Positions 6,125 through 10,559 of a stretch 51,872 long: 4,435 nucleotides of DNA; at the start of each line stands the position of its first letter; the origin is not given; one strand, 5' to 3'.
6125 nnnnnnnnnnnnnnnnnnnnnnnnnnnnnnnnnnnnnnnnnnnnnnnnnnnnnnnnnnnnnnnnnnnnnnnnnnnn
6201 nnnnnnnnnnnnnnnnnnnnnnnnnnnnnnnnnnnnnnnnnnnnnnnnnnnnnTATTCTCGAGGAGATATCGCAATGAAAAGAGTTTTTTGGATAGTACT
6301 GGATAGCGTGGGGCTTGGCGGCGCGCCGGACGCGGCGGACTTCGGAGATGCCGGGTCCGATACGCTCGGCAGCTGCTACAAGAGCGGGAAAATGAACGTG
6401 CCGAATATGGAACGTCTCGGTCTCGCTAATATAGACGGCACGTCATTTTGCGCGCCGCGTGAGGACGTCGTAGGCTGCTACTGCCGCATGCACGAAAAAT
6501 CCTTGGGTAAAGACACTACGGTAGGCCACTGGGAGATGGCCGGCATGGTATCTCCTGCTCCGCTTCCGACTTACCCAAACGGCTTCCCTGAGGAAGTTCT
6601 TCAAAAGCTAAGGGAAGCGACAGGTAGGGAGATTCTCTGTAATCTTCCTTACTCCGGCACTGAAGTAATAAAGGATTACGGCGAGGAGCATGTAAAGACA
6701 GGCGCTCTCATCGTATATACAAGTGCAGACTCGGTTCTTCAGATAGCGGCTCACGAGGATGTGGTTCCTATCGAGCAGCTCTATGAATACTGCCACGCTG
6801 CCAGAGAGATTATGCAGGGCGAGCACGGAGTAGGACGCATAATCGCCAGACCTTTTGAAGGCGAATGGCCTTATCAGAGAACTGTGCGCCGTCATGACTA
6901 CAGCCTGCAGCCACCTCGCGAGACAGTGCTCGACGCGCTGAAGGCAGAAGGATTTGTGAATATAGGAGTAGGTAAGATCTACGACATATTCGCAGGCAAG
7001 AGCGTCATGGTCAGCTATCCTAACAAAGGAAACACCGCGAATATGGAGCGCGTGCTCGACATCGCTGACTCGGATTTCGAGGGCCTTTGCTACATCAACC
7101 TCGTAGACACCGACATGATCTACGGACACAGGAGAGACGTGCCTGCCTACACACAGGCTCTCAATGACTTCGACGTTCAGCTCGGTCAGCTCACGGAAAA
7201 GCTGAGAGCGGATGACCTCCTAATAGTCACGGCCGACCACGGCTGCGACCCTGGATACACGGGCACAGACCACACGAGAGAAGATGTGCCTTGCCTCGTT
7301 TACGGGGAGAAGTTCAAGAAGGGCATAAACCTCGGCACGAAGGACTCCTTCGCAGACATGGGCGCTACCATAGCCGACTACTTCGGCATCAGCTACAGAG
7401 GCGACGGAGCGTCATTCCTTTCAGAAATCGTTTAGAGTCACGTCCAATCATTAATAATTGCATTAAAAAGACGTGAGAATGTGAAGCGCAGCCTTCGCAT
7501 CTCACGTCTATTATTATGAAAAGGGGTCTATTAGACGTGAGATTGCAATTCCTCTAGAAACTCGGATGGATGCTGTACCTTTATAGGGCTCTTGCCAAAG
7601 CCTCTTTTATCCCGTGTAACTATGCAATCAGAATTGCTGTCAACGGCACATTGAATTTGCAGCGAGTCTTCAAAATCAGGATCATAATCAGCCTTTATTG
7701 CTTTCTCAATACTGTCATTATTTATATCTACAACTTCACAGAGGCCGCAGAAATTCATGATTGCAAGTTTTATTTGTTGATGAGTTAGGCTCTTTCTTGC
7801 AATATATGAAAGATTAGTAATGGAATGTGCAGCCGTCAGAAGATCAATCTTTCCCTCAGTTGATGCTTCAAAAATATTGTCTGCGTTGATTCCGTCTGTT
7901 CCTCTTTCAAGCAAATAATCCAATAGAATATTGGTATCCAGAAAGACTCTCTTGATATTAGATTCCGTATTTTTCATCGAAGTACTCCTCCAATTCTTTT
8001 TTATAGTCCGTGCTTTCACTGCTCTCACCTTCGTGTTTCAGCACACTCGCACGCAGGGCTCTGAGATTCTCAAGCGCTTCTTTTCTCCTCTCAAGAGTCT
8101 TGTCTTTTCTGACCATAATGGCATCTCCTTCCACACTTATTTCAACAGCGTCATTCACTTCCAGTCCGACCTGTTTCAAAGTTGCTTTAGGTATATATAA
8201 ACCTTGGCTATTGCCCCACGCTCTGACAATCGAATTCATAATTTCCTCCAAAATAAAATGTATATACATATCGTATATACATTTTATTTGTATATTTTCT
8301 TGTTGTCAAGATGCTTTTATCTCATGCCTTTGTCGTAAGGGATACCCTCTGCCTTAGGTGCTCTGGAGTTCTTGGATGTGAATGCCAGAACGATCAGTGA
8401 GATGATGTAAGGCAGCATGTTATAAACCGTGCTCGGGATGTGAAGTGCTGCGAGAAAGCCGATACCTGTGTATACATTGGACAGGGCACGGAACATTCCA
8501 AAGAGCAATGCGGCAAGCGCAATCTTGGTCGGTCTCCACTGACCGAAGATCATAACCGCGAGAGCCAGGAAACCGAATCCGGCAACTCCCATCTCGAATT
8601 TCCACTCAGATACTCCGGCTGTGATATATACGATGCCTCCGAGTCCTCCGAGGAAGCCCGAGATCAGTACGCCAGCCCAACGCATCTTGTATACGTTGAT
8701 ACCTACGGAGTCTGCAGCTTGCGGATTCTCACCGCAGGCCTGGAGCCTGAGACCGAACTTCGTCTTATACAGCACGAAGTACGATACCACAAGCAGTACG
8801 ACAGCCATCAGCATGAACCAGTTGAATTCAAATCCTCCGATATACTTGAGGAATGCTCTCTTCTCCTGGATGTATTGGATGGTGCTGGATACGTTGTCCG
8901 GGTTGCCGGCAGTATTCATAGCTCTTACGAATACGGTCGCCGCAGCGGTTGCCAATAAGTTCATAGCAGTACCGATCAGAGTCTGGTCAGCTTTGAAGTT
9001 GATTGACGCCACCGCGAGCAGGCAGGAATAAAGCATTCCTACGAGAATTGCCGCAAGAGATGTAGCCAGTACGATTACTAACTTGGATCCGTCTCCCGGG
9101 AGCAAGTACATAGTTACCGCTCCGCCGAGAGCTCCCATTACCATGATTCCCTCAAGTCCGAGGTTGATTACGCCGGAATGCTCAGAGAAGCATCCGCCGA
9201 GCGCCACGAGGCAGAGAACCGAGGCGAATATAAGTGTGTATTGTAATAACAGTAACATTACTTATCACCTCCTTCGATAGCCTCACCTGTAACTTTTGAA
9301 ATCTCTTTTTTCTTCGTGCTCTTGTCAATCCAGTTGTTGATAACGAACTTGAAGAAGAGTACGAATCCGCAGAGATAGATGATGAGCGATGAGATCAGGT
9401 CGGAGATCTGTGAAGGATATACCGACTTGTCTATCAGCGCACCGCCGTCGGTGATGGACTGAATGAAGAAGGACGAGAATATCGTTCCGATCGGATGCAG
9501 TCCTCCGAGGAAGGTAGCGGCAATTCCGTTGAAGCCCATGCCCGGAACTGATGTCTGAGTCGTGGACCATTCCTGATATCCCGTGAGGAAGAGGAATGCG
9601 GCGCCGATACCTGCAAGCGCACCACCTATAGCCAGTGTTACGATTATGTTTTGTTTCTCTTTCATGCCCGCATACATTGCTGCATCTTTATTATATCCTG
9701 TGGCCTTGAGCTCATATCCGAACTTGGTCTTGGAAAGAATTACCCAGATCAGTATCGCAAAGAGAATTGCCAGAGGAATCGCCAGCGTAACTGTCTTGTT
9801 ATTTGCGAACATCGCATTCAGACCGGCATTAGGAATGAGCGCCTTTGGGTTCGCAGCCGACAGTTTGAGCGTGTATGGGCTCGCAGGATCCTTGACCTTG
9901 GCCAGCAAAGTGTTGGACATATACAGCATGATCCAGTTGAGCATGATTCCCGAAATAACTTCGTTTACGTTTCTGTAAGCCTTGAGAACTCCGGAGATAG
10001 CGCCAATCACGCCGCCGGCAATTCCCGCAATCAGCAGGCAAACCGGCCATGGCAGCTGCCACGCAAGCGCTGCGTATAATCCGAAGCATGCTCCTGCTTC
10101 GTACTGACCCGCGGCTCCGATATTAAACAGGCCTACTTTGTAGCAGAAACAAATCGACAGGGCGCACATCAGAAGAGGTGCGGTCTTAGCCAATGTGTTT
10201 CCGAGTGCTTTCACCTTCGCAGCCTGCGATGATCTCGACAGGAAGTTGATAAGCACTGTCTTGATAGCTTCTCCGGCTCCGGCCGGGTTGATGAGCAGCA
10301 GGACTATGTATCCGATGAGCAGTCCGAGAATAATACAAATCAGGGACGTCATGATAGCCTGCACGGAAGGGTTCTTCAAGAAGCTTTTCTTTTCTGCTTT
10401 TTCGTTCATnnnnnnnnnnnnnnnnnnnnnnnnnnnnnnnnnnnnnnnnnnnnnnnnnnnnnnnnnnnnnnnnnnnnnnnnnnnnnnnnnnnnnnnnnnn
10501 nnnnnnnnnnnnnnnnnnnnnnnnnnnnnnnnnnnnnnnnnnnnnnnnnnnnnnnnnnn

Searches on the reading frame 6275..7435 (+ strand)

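Call 6: search_protein_families(library=pfam, proteins=[window:6275-7435:+])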
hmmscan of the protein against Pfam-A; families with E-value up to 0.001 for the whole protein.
window:6275-7435:+ (386 aa): 1 family
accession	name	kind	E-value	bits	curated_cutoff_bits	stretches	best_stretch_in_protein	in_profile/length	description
PF01676.23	Metalloenzyme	-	4.8e-38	131.5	24.3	1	2-373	1-251/252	Metalloenzyme superfamily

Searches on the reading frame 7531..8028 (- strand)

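Call 6: search_protein_families(library=pfam, proteins=[window:7531-8028:-])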
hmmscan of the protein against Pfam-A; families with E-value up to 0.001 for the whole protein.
window:7531-8028:- (165 aa): 2 families
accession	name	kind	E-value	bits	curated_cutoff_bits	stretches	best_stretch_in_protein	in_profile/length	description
PF13470.12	PIN_3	-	9.2e-19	68.8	27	1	27-142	1-115/115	PIN domain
PF01850.27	PIN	-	6.2e-08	33.7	23.6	1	28-142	1-113/120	PIN domain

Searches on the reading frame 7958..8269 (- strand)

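Call 67: search_protein_families(library=pfam, proteins=[window:7958-8269:-])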
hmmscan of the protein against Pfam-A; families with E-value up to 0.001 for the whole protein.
window:7958-8269:- (103 aa): 1 family
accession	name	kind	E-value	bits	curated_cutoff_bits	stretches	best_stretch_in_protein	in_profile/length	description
PF04014.23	MazE_antitoxin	-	4.5e-09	36.6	24.7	1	16-57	2-44/48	Antidote-toxin recognition MazE, bacterial antitoxin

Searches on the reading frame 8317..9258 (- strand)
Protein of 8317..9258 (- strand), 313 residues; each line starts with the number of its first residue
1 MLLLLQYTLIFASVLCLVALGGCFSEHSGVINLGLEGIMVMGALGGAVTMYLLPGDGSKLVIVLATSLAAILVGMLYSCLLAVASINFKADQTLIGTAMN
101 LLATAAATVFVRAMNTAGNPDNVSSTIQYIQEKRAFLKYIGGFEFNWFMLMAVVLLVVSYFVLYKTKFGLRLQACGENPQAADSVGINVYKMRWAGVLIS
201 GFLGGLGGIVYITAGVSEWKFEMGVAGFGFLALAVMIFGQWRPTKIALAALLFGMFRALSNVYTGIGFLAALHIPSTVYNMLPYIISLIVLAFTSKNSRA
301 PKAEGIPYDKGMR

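Call 6: search_protein_families(library=pfam, proteins=[window:8317-9258:-])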
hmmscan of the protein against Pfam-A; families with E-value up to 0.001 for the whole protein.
window:8317-9258:- (313 aa): 1 family
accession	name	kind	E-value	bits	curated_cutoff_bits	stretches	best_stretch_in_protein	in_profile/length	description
PF02653.21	BPD_transp_2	-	8.9e-39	133.7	26.8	1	6-291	3-269/269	Branched-chain amino acid transport system / permease component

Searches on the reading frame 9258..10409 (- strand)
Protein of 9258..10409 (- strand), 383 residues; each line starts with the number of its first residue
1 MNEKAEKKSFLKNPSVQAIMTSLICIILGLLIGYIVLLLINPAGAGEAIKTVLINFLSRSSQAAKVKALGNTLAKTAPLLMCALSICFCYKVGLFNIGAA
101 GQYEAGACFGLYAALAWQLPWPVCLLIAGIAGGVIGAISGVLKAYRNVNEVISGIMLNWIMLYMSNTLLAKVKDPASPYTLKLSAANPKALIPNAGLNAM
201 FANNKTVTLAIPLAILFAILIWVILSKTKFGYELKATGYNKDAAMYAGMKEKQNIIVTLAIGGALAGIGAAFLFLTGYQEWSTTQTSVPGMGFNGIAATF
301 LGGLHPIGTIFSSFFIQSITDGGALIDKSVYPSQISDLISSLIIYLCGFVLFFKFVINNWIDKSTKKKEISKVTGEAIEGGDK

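Call 6: search_protein_families(library=pfam, proteins=[window:9258-10409:-])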
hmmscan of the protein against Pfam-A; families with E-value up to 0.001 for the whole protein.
window:9258-10409:- (383 aa): 1 family
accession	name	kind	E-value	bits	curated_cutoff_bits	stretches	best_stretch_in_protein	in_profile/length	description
PF02653.21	BPD_transp_2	-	2.4e-43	148.6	26.8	1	70-346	3-267/269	Branched-chain amino acid transport system / permease component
